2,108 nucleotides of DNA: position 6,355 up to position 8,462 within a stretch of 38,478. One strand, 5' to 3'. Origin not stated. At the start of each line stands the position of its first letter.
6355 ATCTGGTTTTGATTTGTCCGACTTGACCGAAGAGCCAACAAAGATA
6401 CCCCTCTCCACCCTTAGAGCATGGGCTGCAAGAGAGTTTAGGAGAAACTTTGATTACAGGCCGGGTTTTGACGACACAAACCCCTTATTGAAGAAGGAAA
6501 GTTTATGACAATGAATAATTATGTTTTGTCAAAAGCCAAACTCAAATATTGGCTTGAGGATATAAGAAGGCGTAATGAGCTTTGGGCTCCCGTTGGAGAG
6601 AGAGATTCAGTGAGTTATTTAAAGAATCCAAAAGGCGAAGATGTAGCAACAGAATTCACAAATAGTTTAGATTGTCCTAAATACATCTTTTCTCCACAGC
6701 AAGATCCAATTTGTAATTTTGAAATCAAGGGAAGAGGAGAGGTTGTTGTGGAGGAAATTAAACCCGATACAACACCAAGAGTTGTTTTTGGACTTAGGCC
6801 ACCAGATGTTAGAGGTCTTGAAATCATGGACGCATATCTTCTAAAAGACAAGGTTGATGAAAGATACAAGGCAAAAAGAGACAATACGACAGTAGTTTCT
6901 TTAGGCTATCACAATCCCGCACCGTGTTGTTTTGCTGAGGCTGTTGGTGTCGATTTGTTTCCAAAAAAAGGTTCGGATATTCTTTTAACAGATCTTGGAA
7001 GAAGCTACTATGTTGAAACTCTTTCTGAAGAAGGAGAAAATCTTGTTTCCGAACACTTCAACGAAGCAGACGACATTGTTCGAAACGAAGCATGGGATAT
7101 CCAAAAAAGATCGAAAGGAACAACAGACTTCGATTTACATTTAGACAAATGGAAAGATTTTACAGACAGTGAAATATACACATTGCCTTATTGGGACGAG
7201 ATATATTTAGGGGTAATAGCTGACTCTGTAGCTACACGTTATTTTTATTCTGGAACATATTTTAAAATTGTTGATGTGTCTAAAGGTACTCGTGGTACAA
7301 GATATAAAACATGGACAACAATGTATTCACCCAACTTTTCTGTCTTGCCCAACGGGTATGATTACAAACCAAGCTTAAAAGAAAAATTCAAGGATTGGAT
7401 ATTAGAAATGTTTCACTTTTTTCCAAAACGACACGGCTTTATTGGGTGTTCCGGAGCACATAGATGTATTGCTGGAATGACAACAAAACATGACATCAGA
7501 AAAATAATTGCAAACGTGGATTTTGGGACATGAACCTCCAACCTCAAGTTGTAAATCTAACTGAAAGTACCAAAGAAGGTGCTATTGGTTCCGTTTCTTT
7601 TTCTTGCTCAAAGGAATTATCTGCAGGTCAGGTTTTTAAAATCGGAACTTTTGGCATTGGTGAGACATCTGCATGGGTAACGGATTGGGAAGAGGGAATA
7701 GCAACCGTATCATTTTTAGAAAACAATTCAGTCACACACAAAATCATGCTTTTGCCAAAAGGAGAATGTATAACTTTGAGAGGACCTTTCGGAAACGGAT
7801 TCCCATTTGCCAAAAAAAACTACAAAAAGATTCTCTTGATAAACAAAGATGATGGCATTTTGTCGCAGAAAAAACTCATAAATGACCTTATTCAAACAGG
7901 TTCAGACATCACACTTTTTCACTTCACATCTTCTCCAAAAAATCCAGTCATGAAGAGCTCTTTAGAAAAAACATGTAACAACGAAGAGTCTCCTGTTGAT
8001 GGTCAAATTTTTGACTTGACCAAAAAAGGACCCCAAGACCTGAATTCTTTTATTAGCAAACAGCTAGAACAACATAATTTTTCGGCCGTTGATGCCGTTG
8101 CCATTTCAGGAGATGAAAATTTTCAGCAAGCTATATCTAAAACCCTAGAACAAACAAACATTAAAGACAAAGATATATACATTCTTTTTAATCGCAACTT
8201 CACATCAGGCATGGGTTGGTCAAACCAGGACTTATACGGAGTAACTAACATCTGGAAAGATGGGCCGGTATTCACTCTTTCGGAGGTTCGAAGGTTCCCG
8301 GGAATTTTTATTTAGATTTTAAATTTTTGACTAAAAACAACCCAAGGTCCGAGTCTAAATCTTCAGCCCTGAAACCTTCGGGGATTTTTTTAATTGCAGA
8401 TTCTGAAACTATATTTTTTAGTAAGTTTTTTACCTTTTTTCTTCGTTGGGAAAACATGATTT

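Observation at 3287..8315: Intact, translationally coupled Hdr/Mvh/Frh/Asr-like operon in which the Fe-S ligand positions are systematically substituted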

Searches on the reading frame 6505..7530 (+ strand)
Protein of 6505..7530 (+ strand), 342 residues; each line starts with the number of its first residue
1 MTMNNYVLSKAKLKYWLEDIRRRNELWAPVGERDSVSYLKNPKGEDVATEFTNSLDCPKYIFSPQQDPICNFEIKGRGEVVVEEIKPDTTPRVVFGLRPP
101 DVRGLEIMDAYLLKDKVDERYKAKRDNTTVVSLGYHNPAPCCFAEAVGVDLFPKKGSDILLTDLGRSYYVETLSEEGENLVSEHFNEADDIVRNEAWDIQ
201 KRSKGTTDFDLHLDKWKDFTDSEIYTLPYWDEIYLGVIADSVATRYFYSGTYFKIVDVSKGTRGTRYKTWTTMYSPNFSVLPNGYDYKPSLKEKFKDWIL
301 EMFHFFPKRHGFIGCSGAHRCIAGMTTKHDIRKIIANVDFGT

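Call 3: search_protein_families(library=pfam, proteins=[window:6505-7530:+], max_evalue=1)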
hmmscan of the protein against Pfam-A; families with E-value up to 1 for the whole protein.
window:6505-7530:+ (342 aa): 1 family
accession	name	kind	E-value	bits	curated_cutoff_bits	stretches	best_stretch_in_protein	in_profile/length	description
PF17179.9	Fer4_22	-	1.1e-06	29.8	27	1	253-323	18-89/95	4Fe-4S dicluster domain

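Call 4: search_protein_families(library=ncbifam, proteins=[window:6505-7530:+], max_evalue=1)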
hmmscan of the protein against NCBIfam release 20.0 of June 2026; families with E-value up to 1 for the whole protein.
window:6505-7530:+ (342 aa): 3 families
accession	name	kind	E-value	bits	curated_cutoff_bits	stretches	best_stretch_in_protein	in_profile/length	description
NF040829.1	sulfhyd_ShyB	equivalog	1.5e-18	66.9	690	1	8-333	6-324/334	NAD(P)-dependent hydrogenase/sulfhydrogenase 2 subunit beta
NF040833.1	sulfhyd_HydB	equivalog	9.9e-18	64.1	750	1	8-326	6-323/367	NADPH-dependent hydrogenase/sulfhydrogenase 1 subunit beta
TIGR02910.1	sulfite_red_A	equivalog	4.3e-08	32.8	323.15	1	58-322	62-310/334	anaerobic sulfite reductase subunit AsrA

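Call 24: search_solved_structures(query=window:6505-7530:+, max_evalue=1, show_alignments=2)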
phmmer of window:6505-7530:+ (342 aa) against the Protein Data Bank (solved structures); distinct sequences matched with E-value up to 1: 2.
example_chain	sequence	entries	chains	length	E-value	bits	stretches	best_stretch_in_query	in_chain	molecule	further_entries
9nez_B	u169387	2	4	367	1.4e-15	60.3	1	9-324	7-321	Sulfhydrogenase 1 subunit beta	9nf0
8r8o_A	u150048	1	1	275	3.8e-05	26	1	154-221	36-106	HalluTIM3-1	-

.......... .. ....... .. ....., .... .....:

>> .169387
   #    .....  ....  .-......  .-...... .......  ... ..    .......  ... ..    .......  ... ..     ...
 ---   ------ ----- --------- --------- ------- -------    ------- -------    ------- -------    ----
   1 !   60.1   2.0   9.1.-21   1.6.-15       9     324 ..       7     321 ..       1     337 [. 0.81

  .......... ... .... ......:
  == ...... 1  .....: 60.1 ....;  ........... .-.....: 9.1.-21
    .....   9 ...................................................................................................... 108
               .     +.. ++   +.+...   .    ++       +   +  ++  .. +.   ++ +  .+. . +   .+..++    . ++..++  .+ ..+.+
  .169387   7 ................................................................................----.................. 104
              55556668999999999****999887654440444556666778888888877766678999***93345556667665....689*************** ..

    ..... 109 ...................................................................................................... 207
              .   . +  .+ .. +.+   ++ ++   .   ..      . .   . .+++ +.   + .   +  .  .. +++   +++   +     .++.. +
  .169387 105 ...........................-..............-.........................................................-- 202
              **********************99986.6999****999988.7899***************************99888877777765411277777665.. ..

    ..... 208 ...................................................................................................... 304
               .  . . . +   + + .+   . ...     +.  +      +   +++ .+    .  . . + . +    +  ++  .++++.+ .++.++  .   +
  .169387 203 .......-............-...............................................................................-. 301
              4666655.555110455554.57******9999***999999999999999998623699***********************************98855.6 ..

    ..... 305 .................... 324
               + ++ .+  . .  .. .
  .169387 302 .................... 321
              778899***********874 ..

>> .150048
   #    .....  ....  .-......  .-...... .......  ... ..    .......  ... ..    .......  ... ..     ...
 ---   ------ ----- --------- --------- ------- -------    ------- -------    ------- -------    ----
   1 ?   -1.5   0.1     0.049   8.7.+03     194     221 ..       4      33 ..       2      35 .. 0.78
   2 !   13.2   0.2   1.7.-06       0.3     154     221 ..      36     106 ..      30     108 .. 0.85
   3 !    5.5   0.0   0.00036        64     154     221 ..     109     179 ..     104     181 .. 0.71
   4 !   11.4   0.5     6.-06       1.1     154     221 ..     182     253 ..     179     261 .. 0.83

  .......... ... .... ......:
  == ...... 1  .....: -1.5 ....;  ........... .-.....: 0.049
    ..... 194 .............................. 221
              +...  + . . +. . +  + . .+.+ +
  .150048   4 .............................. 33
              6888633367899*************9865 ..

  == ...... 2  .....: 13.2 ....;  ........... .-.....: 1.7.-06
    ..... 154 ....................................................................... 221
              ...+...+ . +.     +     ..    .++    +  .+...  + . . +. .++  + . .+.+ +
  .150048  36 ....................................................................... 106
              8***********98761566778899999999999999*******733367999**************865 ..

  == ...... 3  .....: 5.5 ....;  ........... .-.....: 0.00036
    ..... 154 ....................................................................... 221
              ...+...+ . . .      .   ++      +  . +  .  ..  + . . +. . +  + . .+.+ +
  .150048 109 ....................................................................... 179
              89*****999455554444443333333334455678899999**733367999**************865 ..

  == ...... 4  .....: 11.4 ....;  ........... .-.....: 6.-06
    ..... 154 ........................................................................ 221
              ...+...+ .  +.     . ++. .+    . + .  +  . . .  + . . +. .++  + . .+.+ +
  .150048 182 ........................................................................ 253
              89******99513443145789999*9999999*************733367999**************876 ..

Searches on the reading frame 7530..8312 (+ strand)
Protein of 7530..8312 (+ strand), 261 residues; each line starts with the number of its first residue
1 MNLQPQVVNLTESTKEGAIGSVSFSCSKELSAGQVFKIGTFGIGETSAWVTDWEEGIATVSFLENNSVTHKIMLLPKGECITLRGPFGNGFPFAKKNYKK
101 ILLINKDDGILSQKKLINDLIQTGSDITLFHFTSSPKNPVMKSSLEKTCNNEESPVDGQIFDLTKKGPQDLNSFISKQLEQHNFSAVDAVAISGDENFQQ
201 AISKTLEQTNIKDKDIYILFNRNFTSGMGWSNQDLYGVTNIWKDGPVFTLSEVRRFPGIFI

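Call 3: search_protein_families(library=pfam, proteins=[window:7530-8312:+], max_evalue=1)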
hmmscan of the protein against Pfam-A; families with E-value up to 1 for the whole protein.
window:7530-8312:+ (261 aa): 2 families
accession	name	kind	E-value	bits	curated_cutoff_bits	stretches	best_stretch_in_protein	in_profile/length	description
PF24192.1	DUF7417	-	0.077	13.2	27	1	206-239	14-47/75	Domain of unknown function (DUF7417)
PF03314.20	DUF273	-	0.21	11.6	30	1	96-131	40-75/219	Protein of unknown function, DUF273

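Call 4: search_protein_families(library=ncbifam, proteins=[window:7530-8312:+], max_evalue=1)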
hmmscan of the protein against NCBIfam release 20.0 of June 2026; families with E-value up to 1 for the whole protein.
window:7530-8312:+ (261 aa): 10 families
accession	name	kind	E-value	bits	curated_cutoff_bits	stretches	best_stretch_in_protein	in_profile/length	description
TIGR02911.1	sulfite_red_B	equivalog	4.1e-14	52.3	288.6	1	25-255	26-258/261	anaerobic sulfite reductase subunit AsrB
NF000796.0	PRK00054.1-1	equivalog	6.1e-14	51.9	224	1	6-253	4-235/254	dihydroorotate dehydrogenase electron transfer subunit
NF006220.0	PRK08345.1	subfamily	2.4e-13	50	395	1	32-258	45-292/294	cytochrome-c3 hydrogenase subunit gamma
NF040835.1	sulfhyd_HydG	equivalog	2e-10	40.4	650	1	31-259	51-290/292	NADPH-dependent hydrogenase/sulfhydrogenase 1 subunit gamma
NF040830.1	sulfhyd_ShyC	equivalog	7.3e-07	28.6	600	1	67-131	77-143/288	NAD(P)-dependent hydrogenase/sulfhydrogenase 2 subunit gamma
NF000798.0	PRK00054.1-3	equivalog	2.9e-06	27.1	219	1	68-253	72-242/244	dihydroorotate dehydrogenase electron transfer subunit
NF004470.0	PRK05802.1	equivalog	3.2e-06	26.4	313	1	52-217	123-284/330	sulfide/dihydroorotate dehydrogenase-like FAD/NAD-binding protein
NF004862.0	PRK06222.1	subfamily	4.3e-05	23.1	220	1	51-212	52-206/281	sulfide/dihydroorotate dehydrogenase-like FAD/NAD-binding protein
NF000799.0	PRK00054.1-4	equivalog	5.5e-05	22.3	314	1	58-253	67-256/258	dihydroorotate dehydrogenase electron transfer subunit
NF041834.1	immunity_TaeI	equivalog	0.058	12.8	450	0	192-225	54-88/282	type VI secretion system immunity protein, TaeI family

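Call 25: search_solved_structures(query=window:7530-8312:+, max_evalue=1, show_alignments=2)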
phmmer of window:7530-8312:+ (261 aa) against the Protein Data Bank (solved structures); distinct sequences matched with E-value up to 1: 12.
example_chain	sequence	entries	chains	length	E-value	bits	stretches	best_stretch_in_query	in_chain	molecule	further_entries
9nez_C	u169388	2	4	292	4.7e-08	36.1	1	32-259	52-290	Sulfhydrogenase 1 subunit gamma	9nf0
5vj7_B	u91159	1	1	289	2.4e-05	27.2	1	27-196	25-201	Ferredoxin-NADP(+) reductase subunit alpha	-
1ep1_B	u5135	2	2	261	4.6e-05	26.2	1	64-143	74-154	DIHYDROOROTATE DEHYDROGENASE B (PYRK SUBUNIT)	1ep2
1ep3_B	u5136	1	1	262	4.6e-05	26.2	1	64-143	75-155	DIHYDROOROTATE DEHYDROGENASE B (PYRK SUBUNIT)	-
5ksw_B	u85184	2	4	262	0.0013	21.5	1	64-229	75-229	Dihydroorotate dehydrogenase B (NAD(+)), electron transfer subunit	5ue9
3lrx_A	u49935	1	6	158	0.0028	20.4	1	80-197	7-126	Putative hydrogenase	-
3lyu_A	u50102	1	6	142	0.0044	19.8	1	82-197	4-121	Putative hydrogenase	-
4ylf_A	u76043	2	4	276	0.024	17.3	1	24-129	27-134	Dihydroorotate dehydrogenase B (NAD(+)), electron transfer subunit homolog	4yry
9i41_H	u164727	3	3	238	0.24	14.1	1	203-259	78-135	heavy chain | Fab heavy chain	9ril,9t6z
8tnj_E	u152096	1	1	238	0.39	13.4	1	205-259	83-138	B.1 Fab heavy chain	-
4gp7_A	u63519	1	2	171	0.9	12.2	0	74-154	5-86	Metallophosphoesterase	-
4jst_A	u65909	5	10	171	0.9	12.2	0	74-154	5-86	Metallophosphoesterase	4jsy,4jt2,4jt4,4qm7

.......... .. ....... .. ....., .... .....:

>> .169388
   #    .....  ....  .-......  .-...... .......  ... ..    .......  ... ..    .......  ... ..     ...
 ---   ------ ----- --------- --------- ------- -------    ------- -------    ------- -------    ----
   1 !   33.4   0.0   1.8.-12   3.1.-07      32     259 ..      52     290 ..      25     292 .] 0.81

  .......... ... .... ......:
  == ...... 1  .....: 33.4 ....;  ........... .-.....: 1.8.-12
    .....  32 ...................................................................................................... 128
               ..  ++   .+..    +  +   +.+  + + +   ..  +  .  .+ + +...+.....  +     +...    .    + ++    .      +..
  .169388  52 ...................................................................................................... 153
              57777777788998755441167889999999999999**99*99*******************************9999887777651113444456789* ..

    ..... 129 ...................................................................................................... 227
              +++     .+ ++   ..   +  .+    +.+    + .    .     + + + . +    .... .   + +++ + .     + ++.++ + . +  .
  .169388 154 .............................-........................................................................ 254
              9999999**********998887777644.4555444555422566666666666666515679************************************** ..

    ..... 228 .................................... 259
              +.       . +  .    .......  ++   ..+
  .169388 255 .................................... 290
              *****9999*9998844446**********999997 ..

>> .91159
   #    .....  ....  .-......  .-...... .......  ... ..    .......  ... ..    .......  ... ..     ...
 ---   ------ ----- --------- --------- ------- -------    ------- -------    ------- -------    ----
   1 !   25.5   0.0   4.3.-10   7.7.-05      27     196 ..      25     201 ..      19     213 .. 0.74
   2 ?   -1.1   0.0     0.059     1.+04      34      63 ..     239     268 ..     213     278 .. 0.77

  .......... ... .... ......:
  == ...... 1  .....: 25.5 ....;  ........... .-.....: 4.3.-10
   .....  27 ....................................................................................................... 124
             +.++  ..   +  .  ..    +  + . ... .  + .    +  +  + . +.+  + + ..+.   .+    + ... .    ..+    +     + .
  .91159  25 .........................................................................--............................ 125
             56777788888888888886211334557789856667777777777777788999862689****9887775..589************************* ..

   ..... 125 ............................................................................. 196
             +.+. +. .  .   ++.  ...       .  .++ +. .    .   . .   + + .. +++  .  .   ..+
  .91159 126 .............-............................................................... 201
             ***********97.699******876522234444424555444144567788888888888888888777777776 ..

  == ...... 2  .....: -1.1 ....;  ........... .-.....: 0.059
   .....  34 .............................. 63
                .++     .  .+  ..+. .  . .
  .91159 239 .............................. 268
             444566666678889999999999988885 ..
